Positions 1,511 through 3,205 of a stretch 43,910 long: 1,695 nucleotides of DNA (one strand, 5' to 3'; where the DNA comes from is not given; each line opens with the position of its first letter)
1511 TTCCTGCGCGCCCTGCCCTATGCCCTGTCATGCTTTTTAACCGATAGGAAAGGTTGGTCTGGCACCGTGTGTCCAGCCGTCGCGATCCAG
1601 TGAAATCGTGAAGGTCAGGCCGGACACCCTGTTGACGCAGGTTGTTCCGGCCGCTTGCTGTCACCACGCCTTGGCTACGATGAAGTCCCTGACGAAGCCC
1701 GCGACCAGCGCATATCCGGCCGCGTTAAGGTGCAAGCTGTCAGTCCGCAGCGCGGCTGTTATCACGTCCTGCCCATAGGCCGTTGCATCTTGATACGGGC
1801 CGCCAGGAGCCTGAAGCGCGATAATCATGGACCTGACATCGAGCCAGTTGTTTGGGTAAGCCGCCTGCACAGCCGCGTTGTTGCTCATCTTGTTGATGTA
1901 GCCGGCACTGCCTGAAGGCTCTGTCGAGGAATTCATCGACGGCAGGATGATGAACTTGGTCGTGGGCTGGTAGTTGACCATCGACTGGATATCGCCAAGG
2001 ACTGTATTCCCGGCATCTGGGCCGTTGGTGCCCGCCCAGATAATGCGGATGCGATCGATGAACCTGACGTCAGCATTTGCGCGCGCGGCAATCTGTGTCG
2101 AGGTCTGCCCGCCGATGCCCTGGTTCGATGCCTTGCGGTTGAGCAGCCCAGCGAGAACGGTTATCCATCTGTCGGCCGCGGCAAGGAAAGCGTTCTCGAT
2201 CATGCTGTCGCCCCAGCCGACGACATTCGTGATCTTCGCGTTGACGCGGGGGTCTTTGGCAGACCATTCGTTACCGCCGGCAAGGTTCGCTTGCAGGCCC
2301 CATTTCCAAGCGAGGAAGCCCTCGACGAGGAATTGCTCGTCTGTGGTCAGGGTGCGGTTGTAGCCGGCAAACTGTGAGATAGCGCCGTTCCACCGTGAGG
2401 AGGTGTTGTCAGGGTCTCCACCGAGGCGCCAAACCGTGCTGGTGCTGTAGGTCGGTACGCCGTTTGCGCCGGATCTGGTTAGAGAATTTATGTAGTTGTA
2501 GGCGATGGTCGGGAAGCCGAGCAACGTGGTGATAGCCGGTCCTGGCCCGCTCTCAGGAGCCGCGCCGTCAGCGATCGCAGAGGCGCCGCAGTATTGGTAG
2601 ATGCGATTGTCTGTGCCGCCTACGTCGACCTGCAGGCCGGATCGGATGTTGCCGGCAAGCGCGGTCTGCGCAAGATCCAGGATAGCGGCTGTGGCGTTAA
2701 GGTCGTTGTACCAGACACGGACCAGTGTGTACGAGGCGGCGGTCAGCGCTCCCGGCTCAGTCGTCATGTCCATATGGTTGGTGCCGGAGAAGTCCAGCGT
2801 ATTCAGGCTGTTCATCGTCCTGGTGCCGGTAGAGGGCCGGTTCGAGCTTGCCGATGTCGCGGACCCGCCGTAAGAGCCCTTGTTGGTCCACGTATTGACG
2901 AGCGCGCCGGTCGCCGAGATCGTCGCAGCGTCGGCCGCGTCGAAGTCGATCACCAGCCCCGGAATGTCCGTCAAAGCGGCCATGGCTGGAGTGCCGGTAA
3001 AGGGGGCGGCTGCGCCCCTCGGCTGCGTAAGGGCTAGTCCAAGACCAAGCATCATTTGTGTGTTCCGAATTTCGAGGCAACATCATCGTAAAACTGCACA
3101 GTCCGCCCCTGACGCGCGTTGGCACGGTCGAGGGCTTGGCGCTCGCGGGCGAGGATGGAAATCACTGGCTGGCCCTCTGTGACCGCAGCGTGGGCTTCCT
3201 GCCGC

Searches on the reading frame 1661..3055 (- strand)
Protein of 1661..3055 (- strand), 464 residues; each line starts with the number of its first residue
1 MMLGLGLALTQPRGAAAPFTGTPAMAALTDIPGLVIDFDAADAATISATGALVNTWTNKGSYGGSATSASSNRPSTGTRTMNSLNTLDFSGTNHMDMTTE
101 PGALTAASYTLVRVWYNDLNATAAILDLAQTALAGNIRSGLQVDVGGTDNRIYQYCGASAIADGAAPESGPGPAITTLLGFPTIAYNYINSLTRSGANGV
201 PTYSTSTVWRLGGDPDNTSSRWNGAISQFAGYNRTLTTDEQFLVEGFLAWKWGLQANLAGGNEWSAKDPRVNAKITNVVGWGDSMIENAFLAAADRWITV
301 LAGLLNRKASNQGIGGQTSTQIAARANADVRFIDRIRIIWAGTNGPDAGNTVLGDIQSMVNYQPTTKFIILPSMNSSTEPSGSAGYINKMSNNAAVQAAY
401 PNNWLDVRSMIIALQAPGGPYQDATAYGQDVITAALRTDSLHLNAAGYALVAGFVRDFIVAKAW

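Call 40: search_protein_families(library=phrogs, proteins=[window:1661-3055:-], max_evalue=0.001)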
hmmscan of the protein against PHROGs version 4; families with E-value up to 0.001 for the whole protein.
window:1661-3055:- (464 aa): 5 families
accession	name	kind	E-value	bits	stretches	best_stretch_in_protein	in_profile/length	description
phrog_19652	-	unknown function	1.9e-23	83.6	2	334-464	590-736/737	-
phrog_11419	-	tail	3.5e-20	72.4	2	336-464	586-728/1063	tail fiber protein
phrog_36601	-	tail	5.3e-07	29.2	1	332-442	939-1052/1084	tail fiber protein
phrog_11772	-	unknown function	1.2e-05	26.1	1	29-255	29-245/246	-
phrog_28673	-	tail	3.4e-05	23.1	1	271-338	634-696/921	tail protein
